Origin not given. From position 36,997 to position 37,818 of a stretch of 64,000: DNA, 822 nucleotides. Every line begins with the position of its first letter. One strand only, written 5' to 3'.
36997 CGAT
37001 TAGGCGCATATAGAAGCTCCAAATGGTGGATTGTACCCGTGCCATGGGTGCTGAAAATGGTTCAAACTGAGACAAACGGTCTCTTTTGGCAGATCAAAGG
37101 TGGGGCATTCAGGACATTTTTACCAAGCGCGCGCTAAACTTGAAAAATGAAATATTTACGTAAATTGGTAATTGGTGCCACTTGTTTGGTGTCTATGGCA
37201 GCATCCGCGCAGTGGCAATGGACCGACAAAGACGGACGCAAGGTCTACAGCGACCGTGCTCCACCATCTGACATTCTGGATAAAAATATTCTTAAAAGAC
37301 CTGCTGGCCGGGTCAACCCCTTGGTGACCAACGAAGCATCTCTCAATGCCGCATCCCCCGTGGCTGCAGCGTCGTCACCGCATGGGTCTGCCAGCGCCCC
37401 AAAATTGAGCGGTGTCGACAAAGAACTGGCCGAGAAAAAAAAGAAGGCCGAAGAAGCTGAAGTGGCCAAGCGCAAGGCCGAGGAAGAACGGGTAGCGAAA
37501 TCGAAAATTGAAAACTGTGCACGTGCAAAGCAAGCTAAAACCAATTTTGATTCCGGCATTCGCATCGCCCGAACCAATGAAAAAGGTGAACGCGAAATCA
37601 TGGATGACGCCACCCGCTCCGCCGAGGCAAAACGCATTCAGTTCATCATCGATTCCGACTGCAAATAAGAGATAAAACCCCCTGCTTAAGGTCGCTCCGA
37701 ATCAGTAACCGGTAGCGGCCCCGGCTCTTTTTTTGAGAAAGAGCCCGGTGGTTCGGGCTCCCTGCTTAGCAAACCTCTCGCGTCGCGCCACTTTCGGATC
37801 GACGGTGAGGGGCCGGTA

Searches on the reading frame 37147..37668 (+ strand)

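Call 77: search_protein_families(library=pfam, proteins=[window:37147-37668:+], max_evalue=0.00001)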
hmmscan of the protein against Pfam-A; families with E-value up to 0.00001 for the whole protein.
window:37147-37668:+ (173 aa): 1 family
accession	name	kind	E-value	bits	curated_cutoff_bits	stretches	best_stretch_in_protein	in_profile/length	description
PF13511.11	DUF4124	-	2.1e-07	31.5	22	1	12-48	4-40/56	Domain of unknown function (DUF4124)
